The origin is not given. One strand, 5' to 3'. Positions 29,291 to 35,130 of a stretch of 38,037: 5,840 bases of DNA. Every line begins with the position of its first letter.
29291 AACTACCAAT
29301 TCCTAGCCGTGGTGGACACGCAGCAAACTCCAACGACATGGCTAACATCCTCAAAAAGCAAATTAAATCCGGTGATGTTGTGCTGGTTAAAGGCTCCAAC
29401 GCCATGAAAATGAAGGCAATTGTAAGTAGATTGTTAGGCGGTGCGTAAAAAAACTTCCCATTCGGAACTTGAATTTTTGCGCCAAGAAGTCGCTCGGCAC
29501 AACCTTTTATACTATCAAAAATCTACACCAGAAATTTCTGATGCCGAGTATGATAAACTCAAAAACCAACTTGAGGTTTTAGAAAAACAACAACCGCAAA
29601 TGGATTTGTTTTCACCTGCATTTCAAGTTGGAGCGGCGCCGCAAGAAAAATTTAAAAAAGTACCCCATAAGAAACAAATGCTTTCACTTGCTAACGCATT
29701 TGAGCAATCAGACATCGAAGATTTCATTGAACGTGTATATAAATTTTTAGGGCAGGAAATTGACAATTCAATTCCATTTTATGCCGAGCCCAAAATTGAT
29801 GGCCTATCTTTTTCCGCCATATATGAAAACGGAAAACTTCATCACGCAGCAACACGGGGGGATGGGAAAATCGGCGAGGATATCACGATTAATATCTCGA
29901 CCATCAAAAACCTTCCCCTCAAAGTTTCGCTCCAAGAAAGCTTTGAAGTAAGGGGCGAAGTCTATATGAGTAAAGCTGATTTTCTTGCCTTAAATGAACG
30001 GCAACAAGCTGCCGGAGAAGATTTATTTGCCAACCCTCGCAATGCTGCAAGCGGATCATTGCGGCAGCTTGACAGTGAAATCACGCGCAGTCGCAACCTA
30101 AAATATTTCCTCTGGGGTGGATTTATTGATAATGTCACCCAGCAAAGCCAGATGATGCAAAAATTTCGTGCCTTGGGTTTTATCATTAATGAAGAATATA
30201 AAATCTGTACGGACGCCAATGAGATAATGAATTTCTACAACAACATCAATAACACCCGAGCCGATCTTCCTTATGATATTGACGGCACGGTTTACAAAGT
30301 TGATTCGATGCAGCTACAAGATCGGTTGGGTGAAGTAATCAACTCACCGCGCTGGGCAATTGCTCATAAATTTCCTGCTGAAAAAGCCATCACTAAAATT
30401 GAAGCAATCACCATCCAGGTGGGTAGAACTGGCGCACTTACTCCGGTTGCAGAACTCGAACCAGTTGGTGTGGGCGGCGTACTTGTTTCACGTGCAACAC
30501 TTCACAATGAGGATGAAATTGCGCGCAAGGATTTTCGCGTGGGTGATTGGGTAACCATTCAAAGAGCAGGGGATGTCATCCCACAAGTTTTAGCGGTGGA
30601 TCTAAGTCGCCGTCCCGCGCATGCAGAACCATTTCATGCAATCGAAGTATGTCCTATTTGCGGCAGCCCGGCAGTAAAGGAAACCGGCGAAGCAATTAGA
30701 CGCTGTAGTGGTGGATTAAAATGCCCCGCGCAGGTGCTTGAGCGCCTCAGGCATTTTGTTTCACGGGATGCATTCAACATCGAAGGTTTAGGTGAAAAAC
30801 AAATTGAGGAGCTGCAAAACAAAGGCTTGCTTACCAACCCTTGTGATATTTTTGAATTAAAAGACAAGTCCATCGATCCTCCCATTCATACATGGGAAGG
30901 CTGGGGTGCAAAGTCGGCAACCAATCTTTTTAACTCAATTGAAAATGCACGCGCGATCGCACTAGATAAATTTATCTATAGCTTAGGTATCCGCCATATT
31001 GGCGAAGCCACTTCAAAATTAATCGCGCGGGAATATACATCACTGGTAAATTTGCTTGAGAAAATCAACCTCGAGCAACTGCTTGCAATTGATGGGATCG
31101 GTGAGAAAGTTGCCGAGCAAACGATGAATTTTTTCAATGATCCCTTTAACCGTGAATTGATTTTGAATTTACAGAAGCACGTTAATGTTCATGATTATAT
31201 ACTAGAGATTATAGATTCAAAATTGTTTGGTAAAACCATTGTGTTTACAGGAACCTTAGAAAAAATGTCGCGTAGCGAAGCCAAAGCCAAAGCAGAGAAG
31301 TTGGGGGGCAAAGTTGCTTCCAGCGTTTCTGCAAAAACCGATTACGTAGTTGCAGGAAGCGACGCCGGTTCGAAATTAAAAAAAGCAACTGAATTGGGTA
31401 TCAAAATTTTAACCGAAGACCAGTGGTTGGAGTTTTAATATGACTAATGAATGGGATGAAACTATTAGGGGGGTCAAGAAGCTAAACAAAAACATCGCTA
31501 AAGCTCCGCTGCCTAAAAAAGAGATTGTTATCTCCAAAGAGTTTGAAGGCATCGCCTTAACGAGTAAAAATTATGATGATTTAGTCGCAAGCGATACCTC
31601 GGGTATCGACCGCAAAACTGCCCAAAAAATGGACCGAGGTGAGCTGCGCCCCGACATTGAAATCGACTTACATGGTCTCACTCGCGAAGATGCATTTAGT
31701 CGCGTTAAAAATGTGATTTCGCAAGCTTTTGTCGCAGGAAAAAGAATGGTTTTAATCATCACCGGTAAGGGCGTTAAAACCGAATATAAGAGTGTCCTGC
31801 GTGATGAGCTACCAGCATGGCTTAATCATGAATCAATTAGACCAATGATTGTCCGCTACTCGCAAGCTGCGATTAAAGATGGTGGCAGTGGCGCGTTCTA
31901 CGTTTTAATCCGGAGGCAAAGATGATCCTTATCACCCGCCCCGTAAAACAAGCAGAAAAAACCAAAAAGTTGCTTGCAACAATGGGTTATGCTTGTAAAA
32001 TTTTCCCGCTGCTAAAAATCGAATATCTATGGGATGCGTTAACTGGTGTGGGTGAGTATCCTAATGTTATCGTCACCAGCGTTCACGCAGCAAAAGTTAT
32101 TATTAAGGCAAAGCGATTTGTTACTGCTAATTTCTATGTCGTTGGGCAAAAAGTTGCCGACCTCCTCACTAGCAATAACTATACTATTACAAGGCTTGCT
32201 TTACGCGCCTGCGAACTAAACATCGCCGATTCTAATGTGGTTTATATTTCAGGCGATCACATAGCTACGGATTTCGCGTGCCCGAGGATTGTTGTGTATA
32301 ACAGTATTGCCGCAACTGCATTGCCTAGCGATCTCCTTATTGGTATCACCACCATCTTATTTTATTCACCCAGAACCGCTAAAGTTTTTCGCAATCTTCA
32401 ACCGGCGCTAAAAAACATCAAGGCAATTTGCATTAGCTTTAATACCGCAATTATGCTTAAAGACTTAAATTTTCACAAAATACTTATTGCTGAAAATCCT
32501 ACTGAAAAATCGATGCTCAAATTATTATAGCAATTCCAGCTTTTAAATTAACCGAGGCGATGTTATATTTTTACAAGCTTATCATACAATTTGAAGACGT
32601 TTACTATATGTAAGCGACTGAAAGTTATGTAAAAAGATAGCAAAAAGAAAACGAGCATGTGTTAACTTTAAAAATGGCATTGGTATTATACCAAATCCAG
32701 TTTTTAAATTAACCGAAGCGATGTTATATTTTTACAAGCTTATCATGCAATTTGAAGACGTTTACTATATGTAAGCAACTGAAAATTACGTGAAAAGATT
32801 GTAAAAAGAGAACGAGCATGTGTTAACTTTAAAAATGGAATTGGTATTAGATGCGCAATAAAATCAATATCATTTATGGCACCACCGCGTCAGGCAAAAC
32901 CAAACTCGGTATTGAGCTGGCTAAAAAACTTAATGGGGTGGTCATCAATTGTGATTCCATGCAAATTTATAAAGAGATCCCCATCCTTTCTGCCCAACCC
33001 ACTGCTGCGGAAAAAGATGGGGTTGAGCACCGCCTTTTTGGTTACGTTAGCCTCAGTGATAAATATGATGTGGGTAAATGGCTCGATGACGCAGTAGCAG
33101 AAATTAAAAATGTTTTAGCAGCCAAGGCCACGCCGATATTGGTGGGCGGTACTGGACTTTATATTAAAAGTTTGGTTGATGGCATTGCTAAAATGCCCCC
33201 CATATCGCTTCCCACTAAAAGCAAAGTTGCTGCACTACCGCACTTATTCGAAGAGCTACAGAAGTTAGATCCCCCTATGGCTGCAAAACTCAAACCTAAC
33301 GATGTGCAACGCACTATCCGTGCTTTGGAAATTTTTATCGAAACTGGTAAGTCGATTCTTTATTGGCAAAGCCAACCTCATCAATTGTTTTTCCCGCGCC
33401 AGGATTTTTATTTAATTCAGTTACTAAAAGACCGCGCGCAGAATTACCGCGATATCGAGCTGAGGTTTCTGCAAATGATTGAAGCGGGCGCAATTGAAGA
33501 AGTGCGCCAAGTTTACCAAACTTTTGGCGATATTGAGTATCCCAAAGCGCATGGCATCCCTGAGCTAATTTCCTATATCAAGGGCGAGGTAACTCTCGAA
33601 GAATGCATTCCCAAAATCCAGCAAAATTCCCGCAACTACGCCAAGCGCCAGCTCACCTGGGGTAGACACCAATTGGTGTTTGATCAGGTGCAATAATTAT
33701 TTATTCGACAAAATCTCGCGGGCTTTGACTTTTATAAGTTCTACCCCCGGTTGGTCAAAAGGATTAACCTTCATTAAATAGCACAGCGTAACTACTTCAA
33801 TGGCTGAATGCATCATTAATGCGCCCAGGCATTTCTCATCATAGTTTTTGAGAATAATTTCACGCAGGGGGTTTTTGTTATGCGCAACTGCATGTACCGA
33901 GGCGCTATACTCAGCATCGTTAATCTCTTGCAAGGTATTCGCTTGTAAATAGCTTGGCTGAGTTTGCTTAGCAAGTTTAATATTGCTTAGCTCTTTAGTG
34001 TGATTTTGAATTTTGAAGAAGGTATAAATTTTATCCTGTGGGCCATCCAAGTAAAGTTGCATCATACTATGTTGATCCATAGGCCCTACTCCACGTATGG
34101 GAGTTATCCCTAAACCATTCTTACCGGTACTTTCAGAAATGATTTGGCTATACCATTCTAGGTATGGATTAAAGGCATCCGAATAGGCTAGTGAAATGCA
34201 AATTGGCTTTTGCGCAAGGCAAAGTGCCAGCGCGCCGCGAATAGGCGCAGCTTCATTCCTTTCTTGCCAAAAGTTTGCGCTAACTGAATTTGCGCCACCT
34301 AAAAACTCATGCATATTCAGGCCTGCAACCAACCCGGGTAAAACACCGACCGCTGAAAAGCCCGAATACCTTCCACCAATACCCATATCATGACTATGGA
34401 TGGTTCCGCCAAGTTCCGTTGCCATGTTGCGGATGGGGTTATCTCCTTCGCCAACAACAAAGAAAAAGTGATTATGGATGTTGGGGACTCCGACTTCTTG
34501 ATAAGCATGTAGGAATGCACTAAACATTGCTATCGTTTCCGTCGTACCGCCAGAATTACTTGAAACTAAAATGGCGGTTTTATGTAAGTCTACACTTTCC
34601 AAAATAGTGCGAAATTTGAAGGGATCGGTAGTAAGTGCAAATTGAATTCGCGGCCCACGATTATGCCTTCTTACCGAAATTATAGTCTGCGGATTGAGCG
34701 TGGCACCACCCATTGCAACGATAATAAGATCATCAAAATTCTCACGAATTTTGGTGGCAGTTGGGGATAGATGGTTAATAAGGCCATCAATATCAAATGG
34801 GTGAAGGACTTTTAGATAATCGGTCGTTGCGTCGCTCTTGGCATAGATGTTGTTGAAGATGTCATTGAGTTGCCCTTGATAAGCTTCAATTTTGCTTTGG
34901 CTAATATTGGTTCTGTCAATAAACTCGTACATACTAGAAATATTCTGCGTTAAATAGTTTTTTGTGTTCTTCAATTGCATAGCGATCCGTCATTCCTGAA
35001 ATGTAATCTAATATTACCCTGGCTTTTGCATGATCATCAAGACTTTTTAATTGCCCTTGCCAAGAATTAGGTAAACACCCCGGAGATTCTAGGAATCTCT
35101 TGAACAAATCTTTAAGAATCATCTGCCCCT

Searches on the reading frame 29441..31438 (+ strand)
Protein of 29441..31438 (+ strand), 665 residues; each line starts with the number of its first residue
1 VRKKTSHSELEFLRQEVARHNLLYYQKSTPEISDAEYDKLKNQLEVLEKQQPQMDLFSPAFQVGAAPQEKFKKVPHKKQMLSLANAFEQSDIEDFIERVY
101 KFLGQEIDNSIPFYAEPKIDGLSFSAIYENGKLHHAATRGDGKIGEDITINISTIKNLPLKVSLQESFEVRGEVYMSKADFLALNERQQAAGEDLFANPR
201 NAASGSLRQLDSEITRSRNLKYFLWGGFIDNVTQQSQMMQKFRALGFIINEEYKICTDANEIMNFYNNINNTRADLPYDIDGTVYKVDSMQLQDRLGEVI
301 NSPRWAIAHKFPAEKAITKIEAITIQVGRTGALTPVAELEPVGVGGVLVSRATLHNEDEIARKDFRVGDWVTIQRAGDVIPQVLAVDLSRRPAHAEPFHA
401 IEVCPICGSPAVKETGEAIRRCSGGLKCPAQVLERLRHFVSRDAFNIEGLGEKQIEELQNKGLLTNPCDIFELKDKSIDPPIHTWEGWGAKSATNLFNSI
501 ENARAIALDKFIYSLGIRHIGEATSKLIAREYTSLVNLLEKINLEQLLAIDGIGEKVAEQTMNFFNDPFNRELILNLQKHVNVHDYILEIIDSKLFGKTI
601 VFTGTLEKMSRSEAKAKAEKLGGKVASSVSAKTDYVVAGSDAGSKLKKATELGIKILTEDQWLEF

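Call 24: search_protein_families(library=pfam, proteins=[window:29441-31438:+], max_evalue=0.00001)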
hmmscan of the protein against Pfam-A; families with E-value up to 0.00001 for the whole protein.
window:29441-31438:+ (665 aa): 6 families
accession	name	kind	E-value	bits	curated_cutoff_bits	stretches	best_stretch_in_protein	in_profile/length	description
PF01653.23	DNA_ligase_aden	-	3.1e-87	292.7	27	1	69-314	2-253/253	NAD-dependent DNA ligase adenylation domain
PF03120.22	DNA_ligase_OB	-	6.6e-34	116.1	32.9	1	318-394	2-78/79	NAD-dependent DNA ligase OB-fold domain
PF12826.13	HHH_2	-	4.8e-19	68.7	27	1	510-574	1-64/64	Helix-hairpin-helix motif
PF00533.33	BRCT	-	2.3e-16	60.2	21.3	1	597-664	8-76/78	BRCA1 C Terminus (BRCT) domain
PF03119.21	DNA_ligase_ZBD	-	3.5e-09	36.8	25.8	1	404-430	2-27/27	NAD-dependent DNA ligase C4 zinc finger domain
PF22745.1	Nlig-Ia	-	4.4e-07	30.9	27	1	12-55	8-55/92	DNA ligase-like, N-terminal NAD+-binding domain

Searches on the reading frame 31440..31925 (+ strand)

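Call 24: search_protein_families(library=pfam, proteins=[window:31440-31925:+], max_evalue=0.00001)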
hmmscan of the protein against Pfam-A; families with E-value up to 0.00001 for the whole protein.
window:31440-31925:+ (161 aa): 1 family
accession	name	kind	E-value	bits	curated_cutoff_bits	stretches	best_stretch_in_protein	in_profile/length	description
PF01713.27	Smr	-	3.2e-20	72.5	25.7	1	75-158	1-77/77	Smr domain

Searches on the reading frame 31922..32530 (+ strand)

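Call 24: search_protein_families(library=pfam, proteins=[window:31922-32530:+], max_evalue=0.00001)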
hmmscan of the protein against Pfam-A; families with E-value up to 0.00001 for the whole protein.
window:31922-32530:+ (202 aa): 1 family
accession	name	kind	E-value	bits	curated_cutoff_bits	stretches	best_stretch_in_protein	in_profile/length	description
PF02602.20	HEM4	-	3.5e-15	56.2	27.5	1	123-199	145-230/231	Uroporphyrinogen-III synthase HemD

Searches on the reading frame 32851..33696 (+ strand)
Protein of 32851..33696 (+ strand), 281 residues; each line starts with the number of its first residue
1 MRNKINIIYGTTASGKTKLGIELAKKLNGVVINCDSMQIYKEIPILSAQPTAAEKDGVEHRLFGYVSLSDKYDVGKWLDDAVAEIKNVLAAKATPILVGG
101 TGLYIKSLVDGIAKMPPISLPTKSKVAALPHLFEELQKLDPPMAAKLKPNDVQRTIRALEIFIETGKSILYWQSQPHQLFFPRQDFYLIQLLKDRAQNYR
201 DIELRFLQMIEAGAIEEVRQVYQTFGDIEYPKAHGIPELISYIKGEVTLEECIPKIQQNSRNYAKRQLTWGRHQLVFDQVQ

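Call 24: search_protein_families(library=pfam, proteins=[window:32851-33696:+], max_evalue=0.00001)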
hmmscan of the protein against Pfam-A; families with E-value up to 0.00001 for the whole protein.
window:32851-33696:+ (281 aa): 2 families
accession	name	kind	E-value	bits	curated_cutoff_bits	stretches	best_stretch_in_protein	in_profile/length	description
PF01715.23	IPPT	-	1.2e-67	228.6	23.6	1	38-274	1-243/243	IPP transferase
PF01745.22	IPT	-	1.1e-07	31.9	20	1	4-59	2-57/233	Isopentenyl transferase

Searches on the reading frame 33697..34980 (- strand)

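Call 107: search_protein_families(library=pfam, proteins=[window:33697-34980:-], max_evalue=0.00001)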
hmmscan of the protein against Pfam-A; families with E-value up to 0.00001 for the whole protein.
window:33697-34980:- (427 aa): 1 family
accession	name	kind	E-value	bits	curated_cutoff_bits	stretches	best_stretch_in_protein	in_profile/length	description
PF00342.24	PGI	-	3.2e-18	66.1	22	1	81-425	95-467/486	Phosphoglucose isomerase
